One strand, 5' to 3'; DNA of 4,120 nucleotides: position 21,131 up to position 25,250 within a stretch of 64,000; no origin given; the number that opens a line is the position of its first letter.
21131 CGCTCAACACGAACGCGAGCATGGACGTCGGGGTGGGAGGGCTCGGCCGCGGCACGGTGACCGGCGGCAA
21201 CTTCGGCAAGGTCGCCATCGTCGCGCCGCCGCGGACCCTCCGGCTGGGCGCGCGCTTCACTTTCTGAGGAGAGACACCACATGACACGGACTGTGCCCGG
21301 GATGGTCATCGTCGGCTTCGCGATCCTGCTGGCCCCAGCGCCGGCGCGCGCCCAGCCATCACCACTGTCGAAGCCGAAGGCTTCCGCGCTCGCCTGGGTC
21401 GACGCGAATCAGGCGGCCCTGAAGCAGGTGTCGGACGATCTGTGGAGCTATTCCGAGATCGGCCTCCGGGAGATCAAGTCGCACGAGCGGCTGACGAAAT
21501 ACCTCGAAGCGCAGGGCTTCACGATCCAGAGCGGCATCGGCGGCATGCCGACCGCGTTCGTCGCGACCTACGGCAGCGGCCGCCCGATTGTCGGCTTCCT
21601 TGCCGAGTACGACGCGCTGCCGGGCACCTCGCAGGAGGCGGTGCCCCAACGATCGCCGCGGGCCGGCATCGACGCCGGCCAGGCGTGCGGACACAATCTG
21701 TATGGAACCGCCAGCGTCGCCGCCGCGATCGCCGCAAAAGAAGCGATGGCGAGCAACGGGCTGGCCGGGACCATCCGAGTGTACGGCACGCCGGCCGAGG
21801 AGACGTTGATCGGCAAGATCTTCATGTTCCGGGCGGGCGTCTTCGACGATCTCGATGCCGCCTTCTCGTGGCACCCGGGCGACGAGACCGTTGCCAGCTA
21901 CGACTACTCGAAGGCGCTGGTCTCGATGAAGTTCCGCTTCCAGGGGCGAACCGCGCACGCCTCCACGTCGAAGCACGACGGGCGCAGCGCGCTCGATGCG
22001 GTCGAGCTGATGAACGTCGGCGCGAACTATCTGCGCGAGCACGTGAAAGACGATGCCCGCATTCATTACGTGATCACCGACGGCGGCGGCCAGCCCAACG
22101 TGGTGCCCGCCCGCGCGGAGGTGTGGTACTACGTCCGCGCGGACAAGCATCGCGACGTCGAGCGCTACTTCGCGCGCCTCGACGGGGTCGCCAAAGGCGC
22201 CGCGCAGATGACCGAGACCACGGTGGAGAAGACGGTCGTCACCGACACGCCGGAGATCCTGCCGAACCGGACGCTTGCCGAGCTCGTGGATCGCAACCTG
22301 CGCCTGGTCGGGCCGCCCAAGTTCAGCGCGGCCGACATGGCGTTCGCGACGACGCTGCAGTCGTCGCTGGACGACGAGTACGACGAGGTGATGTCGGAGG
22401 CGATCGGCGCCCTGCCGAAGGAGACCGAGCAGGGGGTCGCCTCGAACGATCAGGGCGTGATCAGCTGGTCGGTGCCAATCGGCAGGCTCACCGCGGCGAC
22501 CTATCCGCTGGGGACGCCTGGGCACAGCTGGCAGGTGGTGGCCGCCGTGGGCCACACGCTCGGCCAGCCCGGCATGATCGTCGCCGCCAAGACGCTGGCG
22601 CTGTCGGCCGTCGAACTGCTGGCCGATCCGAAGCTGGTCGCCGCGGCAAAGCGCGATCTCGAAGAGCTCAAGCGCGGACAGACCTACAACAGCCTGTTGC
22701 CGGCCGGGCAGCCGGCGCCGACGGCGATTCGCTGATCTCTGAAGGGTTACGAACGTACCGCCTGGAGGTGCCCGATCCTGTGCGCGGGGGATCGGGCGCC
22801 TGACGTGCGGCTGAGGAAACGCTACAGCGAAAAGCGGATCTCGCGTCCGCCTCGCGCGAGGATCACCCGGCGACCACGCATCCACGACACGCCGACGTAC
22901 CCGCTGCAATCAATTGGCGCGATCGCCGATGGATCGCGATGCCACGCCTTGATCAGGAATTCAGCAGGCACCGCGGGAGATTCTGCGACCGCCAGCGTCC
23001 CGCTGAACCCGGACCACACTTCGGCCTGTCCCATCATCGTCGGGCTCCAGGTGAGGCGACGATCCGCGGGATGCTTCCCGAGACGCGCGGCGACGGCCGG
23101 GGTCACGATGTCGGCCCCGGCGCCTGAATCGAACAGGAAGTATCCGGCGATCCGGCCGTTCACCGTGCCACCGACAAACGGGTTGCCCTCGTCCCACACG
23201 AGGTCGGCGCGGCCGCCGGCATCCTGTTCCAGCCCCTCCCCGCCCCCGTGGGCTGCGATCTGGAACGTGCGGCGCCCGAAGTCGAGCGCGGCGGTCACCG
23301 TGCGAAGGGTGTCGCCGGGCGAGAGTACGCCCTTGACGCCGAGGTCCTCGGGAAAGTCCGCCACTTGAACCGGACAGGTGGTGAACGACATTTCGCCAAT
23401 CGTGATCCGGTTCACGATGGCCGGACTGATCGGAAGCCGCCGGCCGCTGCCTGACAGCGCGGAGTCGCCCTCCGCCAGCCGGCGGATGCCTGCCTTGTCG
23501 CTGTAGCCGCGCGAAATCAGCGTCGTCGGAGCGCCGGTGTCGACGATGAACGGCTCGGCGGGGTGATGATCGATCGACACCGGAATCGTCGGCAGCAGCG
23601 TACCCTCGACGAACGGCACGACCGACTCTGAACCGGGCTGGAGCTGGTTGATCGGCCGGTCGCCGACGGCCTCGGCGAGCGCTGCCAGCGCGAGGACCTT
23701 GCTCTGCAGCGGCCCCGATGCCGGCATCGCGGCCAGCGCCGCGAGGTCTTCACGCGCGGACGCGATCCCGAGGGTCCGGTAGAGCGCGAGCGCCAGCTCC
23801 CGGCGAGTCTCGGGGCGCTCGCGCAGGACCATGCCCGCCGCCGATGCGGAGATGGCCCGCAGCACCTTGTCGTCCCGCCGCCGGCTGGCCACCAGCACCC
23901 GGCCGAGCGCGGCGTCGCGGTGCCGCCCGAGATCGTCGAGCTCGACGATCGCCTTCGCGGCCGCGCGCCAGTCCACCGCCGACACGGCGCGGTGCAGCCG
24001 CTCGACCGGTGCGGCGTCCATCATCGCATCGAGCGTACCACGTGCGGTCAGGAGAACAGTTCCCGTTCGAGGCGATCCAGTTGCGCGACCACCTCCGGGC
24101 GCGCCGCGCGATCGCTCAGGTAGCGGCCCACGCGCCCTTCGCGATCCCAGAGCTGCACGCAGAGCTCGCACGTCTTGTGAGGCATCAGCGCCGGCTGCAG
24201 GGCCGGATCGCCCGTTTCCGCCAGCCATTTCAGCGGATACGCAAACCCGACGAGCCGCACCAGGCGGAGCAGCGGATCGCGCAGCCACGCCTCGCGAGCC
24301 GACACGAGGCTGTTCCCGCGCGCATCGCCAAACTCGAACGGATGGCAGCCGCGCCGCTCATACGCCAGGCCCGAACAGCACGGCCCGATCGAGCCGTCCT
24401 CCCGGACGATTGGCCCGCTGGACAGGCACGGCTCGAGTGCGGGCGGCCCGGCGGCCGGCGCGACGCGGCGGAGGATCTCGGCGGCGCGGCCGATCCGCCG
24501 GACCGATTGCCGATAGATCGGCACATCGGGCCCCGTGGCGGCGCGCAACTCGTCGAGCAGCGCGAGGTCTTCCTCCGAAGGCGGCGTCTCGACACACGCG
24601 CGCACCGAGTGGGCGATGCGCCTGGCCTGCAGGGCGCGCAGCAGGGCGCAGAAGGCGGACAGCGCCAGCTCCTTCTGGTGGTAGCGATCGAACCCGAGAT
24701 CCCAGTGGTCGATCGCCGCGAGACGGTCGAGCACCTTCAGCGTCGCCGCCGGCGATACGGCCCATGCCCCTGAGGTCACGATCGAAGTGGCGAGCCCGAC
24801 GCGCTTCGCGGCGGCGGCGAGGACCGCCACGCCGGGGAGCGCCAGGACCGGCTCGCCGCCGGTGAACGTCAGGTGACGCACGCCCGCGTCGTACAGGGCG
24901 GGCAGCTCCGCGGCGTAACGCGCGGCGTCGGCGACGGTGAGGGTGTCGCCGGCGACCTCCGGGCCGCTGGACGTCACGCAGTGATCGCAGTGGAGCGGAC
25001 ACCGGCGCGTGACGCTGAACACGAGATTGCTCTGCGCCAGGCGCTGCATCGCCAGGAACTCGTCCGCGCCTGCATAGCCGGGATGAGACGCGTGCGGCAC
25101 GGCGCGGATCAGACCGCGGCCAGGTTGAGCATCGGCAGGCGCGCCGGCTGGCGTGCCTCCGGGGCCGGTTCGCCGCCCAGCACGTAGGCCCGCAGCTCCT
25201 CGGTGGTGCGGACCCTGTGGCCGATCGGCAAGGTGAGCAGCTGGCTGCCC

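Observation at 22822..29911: Uncharacterised radical-SAM-rich, RiPP-like operon (102-aa ORF, three paralogous twitch-like rSAMs, B12-rSAM, two-lobed retropepsin-like protease)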

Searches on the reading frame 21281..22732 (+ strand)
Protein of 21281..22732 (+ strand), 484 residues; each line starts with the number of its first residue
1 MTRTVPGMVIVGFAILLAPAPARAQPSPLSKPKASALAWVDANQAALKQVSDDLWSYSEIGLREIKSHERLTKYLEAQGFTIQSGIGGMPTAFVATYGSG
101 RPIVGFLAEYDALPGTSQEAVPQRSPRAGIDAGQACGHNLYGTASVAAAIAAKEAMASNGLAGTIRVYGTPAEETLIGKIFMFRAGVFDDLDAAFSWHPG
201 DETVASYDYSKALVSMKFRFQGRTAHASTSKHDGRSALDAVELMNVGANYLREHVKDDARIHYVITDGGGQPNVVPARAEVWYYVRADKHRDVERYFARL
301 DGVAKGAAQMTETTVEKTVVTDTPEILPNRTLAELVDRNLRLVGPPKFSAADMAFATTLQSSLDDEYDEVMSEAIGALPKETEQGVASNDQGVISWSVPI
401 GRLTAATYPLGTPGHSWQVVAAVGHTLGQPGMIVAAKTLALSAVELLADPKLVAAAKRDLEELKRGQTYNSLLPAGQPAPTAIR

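Call 35: search_protein_families(library=pfam, proteins=[window:21281-22732:+], max_evalue=0.001)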
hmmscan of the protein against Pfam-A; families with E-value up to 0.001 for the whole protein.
window:21281-22732:+ (484 aa): 2 families
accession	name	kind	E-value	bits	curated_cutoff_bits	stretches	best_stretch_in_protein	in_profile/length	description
PF07687.19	M20_dimer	-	1.1e-08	35.5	21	1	211-304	4-99/107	Peptidase dimerisation domain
PF01546.33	Peptidase_M20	-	2.9e-08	34.3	24.6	1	106-347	2-113/206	Peptidase family M20/M25/M40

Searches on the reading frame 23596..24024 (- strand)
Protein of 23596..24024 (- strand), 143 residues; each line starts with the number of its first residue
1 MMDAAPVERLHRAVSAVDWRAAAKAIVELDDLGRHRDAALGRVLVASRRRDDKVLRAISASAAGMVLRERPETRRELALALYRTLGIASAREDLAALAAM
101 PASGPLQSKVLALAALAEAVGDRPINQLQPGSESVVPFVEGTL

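Call 46: search_protein_families(library=pfam, proteins=[window:23596-24024:-], max_evalue=10)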
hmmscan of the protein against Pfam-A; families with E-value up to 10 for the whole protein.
window:23596-24024:- (143 aa): 1 family
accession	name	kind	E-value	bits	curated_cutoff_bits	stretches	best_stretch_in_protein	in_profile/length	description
PF02225.27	PA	-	0.097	13.2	23.9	1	38-76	24-63/95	PA domain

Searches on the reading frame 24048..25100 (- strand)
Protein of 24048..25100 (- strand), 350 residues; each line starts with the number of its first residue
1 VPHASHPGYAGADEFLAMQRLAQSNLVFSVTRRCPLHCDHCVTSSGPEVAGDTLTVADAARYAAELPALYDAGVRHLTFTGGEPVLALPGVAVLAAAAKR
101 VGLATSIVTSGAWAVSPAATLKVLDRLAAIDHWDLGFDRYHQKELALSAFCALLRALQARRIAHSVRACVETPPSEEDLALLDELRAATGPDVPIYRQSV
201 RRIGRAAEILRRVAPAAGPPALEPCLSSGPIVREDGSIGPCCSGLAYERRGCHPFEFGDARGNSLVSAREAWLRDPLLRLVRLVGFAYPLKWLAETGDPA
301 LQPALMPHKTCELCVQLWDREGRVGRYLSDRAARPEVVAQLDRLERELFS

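Call 4: search_protein_families(library=pfam, proteins=[window:24048-25100:-], max_evalue=0.01)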
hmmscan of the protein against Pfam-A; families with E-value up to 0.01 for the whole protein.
window:24048-25100:- (350 aa): 2 families
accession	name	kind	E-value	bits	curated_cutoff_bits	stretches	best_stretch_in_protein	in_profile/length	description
PF04055.27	Radical_SAM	-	6.8e-11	43.1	29.5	1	29-143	2-115/166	Radical SAM superfamily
PF13353.11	Fer4_12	-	2.4e-05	25.1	22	1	32-110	13-89/137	4Fe-4S single cluster domain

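Call 5: search_protein_families(library=ncbifam, proteins=[window:24048-25100:-], max_evalue=0.01)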
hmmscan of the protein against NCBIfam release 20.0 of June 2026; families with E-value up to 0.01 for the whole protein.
window:24048-25100:- (350 aa): 36 families (the best 25 are shown)
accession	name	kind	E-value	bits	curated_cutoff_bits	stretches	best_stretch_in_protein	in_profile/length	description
TIGR04078.1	rSAM_yydG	equivalog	1.5e-10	41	300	1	26-322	3-296/309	YydG family radical SAM peptide epimerase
TIGR02109.1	PQQ_syn_pqqE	equivalog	3.7e-09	36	381.35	1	26-140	9-116/358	pyrroloquinoline quinone biosynthesis protein PqqE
NF038283.1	viperin_w_prok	equivalog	1.2e-08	34.5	180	1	28-112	6-93/281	viperin family antiviral radical SAM protein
NF049973.1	radical_Rv1681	equivalog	1.9e-08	33.7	380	1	21-126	69-170/326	Rv1681 family radical SAM protein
TIGR04051.1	rSAM_NirJ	equivalog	2.1e-08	33.5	515.45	1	27-177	5-155/354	heme d1 biosynthesis radical SAM protein NirJ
TIGR04546.1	rSAM_ahbC_deAc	equivalog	2.2e-08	33.3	650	1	24-122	39-134/390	12,18-didecarboxysiroheme deacetylase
TIGR04053.2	TIGR04053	equivalog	4.1e-08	32.9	395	1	26-125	10-106/366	TIGR04053 family radical SAM/SPASM domain-containing protein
TIGR04347.1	pseudo_SAM_Halo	equivalog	4.9e-08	32.6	525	1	21-114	35-124/390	TIGR04347 family pseudo-SAM/SPASM protein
TIGR02666.1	moaA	equivalog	6.6e-08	31.9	284.05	1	25-102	11-88/336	GTP 3',8-cyclase MoaA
TIGR04054.1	rSAM_NirJ1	equivalog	2.5e-07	29.7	650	1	26-113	38-121/387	putative heme d1 biosynthesis radical SAM protein NirJ1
NF045574.1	sacti_mat_StsB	exception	4.8e-07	29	625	1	18-120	90-187/466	StsB family radical SAM/SPASM domain sactipeptide maturase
TIGR04055.1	rSAM_NirJ2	equivalog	9.1e-07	28.7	500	1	29-117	5-88/326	putative heme d1 biosynthesis radical SAM protein NirJ2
TIGR04545.1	rSAM_ahbD_hemeb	equivalog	6.3e-06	25.8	500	1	28-113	4-85/339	heme b synthase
TIGR02668.1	moaA_archaeal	equivalog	7.3e-06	25.2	325.25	1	25-122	11-105/303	GTP 3',8-cyclase MoaA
TIGR04349.1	rSAM_QueE_gams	hypoth_equivalog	3e-05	23.8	300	1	27-117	22-104/210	7-carboxy-7-deazaguanine synthase QueE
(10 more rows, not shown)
